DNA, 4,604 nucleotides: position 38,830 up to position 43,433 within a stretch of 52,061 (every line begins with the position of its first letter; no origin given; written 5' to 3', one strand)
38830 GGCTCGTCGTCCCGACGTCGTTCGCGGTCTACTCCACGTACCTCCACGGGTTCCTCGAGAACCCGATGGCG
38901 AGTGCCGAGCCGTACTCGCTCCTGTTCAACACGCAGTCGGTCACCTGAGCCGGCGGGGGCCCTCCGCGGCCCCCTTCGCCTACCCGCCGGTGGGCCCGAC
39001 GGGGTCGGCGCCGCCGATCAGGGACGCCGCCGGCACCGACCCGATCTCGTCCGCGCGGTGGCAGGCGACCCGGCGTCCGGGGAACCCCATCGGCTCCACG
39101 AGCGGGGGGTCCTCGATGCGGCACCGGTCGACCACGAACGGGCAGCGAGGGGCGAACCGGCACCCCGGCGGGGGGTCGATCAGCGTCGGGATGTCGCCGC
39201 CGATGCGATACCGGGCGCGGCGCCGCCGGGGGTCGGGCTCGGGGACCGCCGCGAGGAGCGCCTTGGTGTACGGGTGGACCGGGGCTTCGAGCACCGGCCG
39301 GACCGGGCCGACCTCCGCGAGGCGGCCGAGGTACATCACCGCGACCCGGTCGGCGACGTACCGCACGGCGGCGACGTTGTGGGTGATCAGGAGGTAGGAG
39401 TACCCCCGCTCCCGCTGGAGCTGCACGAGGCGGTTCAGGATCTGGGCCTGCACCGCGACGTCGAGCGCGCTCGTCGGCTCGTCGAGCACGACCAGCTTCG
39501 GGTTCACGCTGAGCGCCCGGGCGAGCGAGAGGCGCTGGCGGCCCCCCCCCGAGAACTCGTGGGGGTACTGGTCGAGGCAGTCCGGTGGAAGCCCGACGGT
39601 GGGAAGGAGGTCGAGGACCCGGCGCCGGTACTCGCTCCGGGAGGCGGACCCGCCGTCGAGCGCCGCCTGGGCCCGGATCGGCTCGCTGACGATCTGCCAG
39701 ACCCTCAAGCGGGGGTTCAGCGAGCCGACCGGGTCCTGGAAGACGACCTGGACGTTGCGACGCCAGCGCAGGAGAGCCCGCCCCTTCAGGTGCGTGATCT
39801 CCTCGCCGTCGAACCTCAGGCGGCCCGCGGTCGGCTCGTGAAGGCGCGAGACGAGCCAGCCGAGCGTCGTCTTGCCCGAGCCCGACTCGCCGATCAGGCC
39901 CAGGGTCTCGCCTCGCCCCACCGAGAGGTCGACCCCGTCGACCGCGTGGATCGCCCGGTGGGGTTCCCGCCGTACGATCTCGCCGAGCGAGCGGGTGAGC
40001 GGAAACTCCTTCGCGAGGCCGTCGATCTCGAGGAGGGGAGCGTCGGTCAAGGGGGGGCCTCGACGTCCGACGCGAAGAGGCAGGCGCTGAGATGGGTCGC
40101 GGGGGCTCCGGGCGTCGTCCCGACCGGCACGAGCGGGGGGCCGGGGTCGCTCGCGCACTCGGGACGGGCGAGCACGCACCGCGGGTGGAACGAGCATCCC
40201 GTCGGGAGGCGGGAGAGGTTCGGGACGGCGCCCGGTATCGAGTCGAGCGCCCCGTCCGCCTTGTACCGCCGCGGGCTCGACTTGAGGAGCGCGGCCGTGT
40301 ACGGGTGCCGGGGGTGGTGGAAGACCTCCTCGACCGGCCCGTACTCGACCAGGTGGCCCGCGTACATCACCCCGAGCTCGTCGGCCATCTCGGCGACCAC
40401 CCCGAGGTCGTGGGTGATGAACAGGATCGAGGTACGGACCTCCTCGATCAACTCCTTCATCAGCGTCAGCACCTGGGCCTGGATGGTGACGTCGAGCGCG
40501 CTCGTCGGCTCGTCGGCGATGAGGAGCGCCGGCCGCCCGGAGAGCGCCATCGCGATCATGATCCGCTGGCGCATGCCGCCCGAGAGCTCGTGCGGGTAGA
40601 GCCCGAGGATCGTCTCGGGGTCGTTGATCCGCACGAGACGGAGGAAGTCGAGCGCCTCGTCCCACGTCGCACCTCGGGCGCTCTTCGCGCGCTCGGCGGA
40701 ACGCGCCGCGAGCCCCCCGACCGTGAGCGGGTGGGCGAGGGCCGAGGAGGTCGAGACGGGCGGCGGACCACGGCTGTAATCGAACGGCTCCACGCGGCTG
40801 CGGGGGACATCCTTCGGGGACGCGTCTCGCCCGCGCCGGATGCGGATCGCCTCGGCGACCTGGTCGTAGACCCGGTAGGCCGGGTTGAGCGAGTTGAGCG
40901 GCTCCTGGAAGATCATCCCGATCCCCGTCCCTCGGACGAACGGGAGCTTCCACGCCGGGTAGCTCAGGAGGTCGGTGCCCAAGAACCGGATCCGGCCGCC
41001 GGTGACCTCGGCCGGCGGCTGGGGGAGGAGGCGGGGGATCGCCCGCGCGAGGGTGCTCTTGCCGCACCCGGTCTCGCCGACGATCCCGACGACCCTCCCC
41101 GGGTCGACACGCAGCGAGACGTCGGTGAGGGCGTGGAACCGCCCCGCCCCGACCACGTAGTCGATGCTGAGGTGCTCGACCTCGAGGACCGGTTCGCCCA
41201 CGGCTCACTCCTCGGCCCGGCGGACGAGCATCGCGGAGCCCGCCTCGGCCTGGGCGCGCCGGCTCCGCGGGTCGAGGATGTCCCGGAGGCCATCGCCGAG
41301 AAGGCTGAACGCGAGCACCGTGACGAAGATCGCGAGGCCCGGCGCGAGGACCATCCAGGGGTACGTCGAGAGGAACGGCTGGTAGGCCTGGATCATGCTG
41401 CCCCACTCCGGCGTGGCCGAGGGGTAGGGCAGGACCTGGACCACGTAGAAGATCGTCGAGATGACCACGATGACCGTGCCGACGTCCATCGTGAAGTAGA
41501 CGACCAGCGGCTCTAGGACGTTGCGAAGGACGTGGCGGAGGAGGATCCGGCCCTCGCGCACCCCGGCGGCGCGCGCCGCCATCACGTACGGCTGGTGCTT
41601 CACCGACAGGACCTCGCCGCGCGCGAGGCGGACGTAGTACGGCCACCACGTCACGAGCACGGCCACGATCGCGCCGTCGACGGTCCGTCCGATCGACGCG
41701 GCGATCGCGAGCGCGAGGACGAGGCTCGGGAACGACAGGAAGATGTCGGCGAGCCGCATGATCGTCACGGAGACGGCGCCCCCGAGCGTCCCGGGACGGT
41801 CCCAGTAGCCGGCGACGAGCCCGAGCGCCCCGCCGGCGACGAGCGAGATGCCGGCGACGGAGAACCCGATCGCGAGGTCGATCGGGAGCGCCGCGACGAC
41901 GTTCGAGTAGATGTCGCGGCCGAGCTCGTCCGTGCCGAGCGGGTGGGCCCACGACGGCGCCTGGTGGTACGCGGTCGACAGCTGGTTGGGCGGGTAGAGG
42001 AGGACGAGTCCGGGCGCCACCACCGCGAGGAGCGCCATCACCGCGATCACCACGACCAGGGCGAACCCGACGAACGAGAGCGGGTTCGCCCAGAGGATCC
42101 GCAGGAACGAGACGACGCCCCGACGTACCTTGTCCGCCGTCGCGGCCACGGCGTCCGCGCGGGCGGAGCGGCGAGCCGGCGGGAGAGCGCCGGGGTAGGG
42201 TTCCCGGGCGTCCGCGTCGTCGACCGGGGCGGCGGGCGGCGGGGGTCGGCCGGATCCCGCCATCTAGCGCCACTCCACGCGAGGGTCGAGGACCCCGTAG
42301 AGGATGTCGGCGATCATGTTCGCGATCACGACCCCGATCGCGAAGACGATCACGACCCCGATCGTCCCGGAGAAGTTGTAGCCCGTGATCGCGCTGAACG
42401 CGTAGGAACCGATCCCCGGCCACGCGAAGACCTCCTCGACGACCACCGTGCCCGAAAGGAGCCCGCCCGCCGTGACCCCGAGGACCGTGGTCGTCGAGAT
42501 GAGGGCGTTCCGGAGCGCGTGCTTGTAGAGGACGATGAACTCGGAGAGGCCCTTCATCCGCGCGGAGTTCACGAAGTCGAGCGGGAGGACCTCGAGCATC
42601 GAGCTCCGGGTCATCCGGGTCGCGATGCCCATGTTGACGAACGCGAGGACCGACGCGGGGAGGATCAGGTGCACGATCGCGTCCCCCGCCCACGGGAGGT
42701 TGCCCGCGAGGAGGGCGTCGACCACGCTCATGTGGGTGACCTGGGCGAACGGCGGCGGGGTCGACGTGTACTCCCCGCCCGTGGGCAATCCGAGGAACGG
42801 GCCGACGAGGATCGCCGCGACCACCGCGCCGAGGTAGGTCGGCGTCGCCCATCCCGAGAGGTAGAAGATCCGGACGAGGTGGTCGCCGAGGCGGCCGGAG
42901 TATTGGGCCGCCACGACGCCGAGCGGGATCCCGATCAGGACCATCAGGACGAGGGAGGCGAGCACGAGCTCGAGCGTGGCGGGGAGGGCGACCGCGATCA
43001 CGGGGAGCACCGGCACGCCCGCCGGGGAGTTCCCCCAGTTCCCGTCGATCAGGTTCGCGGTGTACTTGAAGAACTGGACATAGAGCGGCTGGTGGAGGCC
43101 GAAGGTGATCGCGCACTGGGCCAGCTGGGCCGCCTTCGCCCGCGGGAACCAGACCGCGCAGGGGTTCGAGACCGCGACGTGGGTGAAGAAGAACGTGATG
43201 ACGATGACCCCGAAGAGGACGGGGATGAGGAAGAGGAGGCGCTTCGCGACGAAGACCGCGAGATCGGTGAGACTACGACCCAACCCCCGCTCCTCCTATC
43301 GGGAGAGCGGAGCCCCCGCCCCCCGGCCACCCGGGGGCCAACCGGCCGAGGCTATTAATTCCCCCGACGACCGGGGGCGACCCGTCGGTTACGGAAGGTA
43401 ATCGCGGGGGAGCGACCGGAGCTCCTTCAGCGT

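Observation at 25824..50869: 25-kb archaeal amine/polyamine catabolic region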

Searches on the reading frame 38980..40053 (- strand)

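Call 7: search_protein_families(library=pfam, proteins=[window:38980-40053:-])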
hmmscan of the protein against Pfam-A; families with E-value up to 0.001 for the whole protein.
window:38980-40053:- (357 aa): 3 families
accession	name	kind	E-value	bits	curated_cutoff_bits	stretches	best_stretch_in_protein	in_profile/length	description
PF00005.33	ABC_tran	-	1.3e-30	107.2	25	1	39-195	2-137/137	ABC transporter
PF08352.17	oligo_HPY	-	1.2e-19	70.9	27.1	1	247-311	2-65/65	Oligopeptide/dipeptide transporter, C-terminal region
PF13304.12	AAA_21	-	2.3e-06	28.3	27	1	173-228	243-301/304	AAA domain, putative AbiEii toxin, Type IV TA system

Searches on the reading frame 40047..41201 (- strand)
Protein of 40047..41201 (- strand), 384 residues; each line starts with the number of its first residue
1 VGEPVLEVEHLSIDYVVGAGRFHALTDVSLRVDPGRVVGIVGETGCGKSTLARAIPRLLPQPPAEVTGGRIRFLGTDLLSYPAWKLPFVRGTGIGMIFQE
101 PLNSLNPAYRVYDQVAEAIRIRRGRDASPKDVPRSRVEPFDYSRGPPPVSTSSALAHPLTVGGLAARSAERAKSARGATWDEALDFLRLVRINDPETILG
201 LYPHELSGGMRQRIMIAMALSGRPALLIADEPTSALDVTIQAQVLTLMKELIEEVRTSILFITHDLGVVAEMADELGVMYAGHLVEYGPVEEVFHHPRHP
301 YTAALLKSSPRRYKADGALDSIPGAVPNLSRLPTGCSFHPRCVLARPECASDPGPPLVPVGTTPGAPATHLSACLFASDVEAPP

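Call 8: search_protein_families(library=pfam, proteins=[window:40047-41201:-])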
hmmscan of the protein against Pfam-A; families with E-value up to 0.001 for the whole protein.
window:40047-41201:- (384 aa): 4 families
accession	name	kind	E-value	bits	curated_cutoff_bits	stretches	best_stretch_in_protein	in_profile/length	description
PF00005.33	ABC_tran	-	2.1e-27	96.8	25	1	25-234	1-137/137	ABC transporter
PF08352.17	oligo_HPY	-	4.8e-21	75.3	27.1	1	285-349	1-65/65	Oligopeptide/dipeptide transporter, C-terminal region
PF13304.12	AAA_21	-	7.5e-08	33.2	27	1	183-269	220-303/304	AAA domain, putative AbiEii toxin, Type IV TA system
PF02463.25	SMC_N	-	8.5e-06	25.8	40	0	200-280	131-213/220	RecF/RecN/SMC N terminal domain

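Call 16: search_protein_families(library=ncbifam, proteins=[window:40047-41201:-], max_evalue=0.00001)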
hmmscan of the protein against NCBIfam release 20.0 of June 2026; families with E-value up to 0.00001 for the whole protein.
window:40047-41201:- (384 aa): 184 families (the best 25 are shown)
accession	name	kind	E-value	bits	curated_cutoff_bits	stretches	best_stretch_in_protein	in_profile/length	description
NF007010.1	PRK09473.1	subfamily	5.4e-86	288.2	575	2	177-353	122-298/318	oligopeptide ABC transporter ATP-binding protein OppD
NF008246.0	PRK11022.1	equivalog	2.9e-81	273.1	541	2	179-351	127-299/326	dipeptide ABC transporter ATP-binding protein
NF007613.0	PRK10261.1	equivalog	8.7e-75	252.3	1077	2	159-314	121-277/623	glutathione ABC transporter ATP-binding protein GsiA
NF043079.1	MMSYN1_0167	equivalog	8.7e-72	242.6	740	1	174-343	339-508/561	oligopeptide ABC transporter ATP-binding protein OppD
NF011713.0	PRK15134.1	equivalog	2.6e-71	240.8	834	2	176-312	127-263/529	microcin C ABC transporter ATP-binding protein YejF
NF008453.0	PRK11308.1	subfamily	2e-67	227.8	408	2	200-352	156-309/334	dipeptide ABC transporter ATP-binding protein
TIGR02770.1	nickel_nikD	equivalog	1.3e-65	221.1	318.7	2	177-307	97-227/230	nickel import ATP-binding protein NikD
NF011659.0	PRK15079.1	equivalog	1.9e-64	217.5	540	2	198-352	157-314/334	murein tripeptide/oligopeptide ABC transporter ATP binding protein OppF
NF011674.0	PRK15093.1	equivalog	5.6e-61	206.5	627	2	182-353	135-309/330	putrescine export ABC transporter ATP-binding protein SapD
NF047576.1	opine_ATP_CntF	equivalog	4.2e-57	193.4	385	2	182-308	126-252/264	staphylopine uptake ABC transporter ATP-binding protein CntF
NF047578.1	opine_ATP_CntD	equivalog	8.9e-56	189.1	380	2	183-308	127-252/266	staphylopine uptake ABC transporter ATP-binding protein CntD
NF043071.1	DppF_dipep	equivalog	6.2e-54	183.6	660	2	201-350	158-308/331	dipeptide ABC transporter ATP-binding subunit DppF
NF043078.1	MMSYN1_0168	equivalog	3.5e-50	171.3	800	2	199-310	487-598/649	oligopeptide ABC transporter ATP-binding protein OppF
TIGR00972.1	3a0107s01c2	equivalog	2.2e-38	132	343.2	2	202-304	141-241/248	phosphate ABC transporter ATP-binding protein PstB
TIGR02769.1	nickel_nikE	equivalog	2.4e-38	132.1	332.55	2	184-312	131-260/265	nickel import ATP-binding protein NikE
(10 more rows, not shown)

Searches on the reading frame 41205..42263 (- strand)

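Call 8: search_protein_families(library=pfam, proteins=[window:41205-42263:-])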
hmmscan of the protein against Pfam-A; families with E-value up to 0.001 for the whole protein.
window:41205-42263:- (352 aa): 1 family
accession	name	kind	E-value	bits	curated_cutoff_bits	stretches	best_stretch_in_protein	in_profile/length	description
PF00528.27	BPD_transp_1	-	3.6e-23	82.7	26.4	1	147-335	4-183/184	Binding-protein-dependent transport system inner membrane component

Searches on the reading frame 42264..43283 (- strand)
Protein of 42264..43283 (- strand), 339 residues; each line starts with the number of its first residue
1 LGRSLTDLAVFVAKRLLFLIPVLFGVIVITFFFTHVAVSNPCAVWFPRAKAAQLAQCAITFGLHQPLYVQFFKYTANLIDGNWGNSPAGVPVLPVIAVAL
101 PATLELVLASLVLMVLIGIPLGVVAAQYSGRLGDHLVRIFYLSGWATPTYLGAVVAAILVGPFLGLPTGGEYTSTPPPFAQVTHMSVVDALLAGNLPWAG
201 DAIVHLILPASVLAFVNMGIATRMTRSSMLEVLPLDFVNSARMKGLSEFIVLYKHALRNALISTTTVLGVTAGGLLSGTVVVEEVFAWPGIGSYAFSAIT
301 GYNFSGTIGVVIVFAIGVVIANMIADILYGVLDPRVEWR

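Call 8: search_protein_families(library=pfam, proteins=[window:42264-43283:-])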
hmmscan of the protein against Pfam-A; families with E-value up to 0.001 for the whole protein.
window:42264-43283:- (339 aa): 2 families
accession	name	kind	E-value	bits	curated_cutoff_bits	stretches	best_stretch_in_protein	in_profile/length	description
PF00528.27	BPD_transp_1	-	7e-36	124.1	26.4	1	118-337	1-183/184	Binding-protein-dependent transport system inner membrane component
PF19300.4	BPD_transp_1_N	-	0.00082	20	23.8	0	11-82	4-76/114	Binding-prot-dependent transport system membrane comp, N-term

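Call 16: search_protein_families(library=ncbifam, proteins=[window:42264-43283:-], max_evalue=0.00001)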
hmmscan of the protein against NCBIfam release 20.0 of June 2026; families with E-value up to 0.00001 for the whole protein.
window:42264-43283:- (339 aa): 14 families
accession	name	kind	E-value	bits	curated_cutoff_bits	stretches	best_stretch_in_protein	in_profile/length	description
NF045470.1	Opp2B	equivalog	9.5e-64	215.4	350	1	15-336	1-299/300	nickel ABC transporter permease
NF045469.1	Opp1B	equivalog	1.9e-56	191.8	380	2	196-336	166-306/307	nickel/cobalt ABC transporter permease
TIGR02789.1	nickel_nikB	equivalog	5.5e-56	190.2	447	2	194-337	163-307/314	nickel ABC transporter permease subunit NikB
NF008161.0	PRK10914.1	equivalog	4.7e-55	187.1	590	1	11-337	4-336/339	dipeptide ABC transporter permease DppB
NF007677.0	PRK10352.1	equivalog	1.1e-53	182.3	433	2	196-336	165-306/314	nickel ABC transporter permease subunit NikB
NF045472.1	Opp4B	equivalog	7.7e-52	176.5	450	1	11-336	4-318/319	oligopeptide ABC transporter permease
NF045471.1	Opp3B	equivalog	9.7e-49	166.4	480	2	201-336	167-302/308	oligopeptide ABC transporter permease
NF011661.0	PRK15081.1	equivalog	4.8e-48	164.2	463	2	190-338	156-305/306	glutathione ABC transporter permease GsiC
NF007008.0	PRK09471.1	equivalog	2.7e-38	132.2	388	1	11-337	4-305/306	oligopeptide ABC transporter permease OppB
NF011690.0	PRK15110.1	equivalog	1e-32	113.9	432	1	67-334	40-311/321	putrescine export ABC transporter permease SapB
NF011712.0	PRK15133.1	subfamily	1.7e-27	96.3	445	1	55-338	87-361/364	microcin C ABC transporter permease YejB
NF043081.1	MMSYN1_0165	equivalog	1.4e-20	73.7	350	1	87-337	162-385/388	oligopeptide ABC transporter permease OppB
NF045474.1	Opp2C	equivalog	1.8e-07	31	300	0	92-162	31-100/236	nickel transporter permease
NF045473.1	Opp1C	equivalog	5.9e-07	29.2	350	0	55-142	21-109/267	nickel/cobalt ABC transporter permease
